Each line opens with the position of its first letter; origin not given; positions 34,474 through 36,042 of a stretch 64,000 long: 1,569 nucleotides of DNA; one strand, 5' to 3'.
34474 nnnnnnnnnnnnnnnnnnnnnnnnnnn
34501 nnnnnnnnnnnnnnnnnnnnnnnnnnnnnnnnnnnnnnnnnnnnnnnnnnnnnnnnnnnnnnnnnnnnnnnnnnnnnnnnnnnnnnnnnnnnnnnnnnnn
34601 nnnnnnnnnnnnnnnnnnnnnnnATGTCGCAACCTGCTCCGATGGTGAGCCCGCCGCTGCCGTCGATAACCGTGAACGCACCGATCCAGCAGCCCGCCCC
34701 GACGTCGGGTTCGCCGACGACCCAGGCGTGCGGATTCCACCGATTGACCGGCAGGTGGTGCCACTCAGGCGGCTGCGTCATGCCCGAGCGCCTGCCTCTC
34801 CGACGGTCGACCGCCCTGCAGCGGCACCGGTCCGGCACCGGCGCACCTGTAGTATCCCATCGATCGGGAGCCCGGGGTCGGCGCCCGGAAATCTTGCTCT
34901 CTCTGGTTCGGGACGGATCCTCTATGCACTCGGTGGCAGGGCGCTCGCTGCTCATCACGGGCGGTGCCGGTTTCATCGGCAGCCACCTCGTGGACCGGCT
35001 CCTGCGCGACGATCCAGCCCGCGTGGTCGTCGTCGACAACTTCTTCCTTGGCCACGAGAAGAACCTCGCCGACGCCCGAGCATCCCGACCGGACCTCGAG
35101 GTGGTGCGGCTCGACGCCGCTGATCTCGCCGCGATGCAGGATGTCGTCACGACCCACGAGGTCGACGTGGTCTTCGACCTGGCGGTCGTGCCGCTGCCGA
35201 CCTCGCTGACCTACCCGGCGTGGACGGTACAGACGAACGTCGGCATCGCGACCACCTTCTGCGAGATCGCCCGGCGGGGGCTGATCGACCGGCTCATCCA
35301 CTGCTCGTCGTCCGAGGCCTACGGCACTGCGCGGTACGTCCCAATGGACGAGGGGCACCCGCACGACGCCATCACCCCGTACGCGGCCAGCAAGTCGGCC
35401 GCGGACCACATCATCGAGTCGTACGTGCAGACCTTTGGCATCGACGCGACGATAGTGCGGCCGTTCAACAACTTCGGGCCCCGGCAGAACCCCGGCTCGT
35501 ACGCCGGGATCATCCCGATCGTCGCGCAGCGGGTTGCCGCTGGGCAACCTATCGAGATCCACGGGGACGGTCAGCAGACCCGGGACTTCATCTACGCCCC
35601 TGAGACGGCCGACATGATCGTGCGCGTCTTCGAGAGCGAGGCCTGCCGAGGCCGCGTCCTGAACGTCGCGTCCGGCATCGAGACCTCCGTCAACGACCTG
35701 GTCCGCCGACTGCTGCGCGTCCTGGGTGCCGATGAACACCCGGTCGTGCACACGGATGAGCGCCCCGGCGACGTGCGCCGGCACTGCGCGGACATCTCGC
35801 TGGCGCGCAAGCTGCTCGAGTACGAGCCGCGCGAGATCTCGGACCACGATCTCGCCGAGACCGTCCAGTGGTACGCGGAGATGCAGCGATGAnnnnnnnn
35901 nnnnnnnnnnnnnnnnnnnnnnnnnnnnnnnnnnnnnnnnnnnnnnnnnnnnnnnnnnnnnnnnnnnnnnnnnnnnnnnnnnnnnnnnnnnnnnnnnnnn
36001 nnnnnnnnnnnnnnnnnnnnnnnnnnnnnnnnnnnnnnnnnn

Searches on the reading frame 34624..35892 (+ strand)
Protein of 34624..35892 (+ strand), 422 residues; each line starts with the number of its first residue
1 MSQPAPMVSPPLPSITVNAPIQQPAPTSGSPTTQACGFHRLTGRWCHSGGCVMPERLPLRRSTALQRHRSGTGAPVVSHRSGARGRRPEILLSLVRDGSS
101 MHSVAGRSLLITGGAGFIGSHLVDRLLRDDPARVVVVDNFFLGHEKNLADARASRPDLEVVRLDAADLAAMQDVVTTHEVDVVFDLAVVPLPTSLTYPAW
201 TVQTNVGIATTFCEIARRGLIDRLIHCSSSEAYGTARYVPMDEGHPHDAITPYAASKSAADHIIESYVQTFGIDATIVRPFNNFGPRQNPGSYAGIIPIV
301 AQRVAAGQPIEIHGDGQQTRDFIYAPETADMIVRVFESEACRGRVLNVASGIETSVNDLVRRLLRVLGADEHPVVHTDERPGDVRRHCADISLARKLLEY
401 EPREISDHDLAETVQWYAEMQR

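Call 7: search_protein_families(library=pfam, proteins=[window:34624-35892:+], max_evalue=0.01)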
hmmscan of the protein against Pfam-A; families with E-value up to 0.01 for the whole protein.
window:34624-35892:+ (422 aa): 9 families
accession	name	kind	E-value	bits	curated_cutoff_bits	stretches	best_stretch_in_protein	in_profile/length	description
PF01370.27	Epimerase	-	4.8e-53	180.5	20.9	1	110-349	2-240/240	NAD dependent epimerase/dehydratase family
PF16363.11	GDP_Man_Dehyd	-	7.5e-51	174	27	1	110-403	1-322/332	GDP-mannose 4,6 dehydratase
PF02719.21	Polysacc_synt_2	-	7.2e-15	55.4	20.2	1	109-382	1-266/293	Polysaccharide biosynthesis protein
PF01073.25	3Beta_HSD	-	2.6e-12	46.8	22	1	110-333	1-226/280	3-beta hydroxysteroid dehydrogenase/isomerase family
PF13460.12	NAD_binding_10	-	5.8e-10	39.8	27.2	1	113-280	1-143/184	NAD(P)H-binding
PF07993.18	NAD_binding_4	-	1.3e-09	38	20.1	2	111-136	1-28/258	Male sterility protein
PF00106.31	adh_short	-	0.0002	21.4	26.6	0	109-178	3-71/195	short chain dehydrogenase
PF03435.24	Sacchrp_dh_NADP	-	0.00075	20.3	25.1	1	114-190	5-79/129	Saccharopine dehydrogenase NADP binding domain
PF04321.23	RmlD_sub_bind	-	0.0014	18.2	27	1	108-374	2-238/287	RmlD substrate binding domain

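Call 11: search_protein_families(library=ncbifam, proteins=[window:34624-35892:+], max_evalue=0.001)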
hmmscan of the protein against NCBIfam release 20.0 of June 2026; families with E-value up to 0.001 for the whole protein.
window:34624-35892:+ (422 aa): 31 families (the best 25 are shown)
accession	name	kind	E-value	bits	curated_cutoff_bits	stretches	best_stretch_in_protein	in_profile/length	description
TIGR01181.1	dTDP_gluc_dehyt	equivalog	1.1e-59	202.2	365.1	1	109-420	2-314/321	dTDP-glucose 4,6-dehydratase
TIGR04180.1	EDH_00030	hypoth_equivalog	9.6e-59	198.9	475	1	110-403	2-295/297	NAD-dependent 4,6-dehydratase LegB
TIGR01179.1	galE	equivalog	4.5e-37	127.6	262.3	1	109-418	2-326/332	UDP-glucose 4-epimerase GalE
NF011728.1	PRK15181.1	equivalog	4.2e-35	121.4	760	1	104-419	13-339/348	Vi polysaccharide biosynthesis UDP-N-acetylglucosaminuronic acid C-4 epimerase TviC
NF007582.0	PRK10217.1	equivalog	2.5e-33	115.6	698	1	107-418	2-332/355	dTDP-glucose 4,6-dehydratase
NF007490.0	PRK10084.1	subfamily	2.9e-31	108.8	649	1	109-419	3-336/361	dTDP-glucose 4,6-dehydratase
TIGR02197.1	heptose_epim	equivalog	1.5e-23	83.4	274.6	1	109-417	1-313/316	ADP-glyceromanno-heptose 6-epimerase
NF047922.1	GDPFucSynFcl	equivalog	4.8e-18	65.6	500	1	162-420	36-304/308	GDP-L-fucose synthase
NF007956.0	PRK10675.1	subfamily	1.3e-16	60.7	394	1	109-418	3-330/338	UDP-glucose 4-epimerase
NF005998.1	PRK08125.1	equivalog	4.7e-16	58.3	777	1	107-370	316-588/649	bifunctional UDP-4-amino-4-deoxy-L-arabinose formyltransferase/UDP-glucuronic acid oxidase ArnA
TIGR02622.1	CDP_4_6_dhtase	equivalog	5.7e-14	52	278.45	1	106-272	4-173/352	CDP-glucose 4,6-dehydratase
NF008872.0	PRK11908.1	equivalog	1.3e-13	50.7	294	1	108-367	3-271/349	bifunctional UDP-4-keto-pentose/UDP-xylose synthase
NF043036.1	ErythonDh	equivalog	3.1e-11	43.1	325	1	109-372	3-271/321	D-erythronate dehydrogenase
TIGR03466.1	HpnA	hypoth_equivalog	1.2e-10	40.8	367.65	1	109-288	3-175/327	hopanoid-associated sugar epimerase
NF008360.0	PRK11150.1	equivalog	3.9e-10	39.4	452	1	109-360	2-247/310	ADP-glyceromanno-heptose 6-epimerase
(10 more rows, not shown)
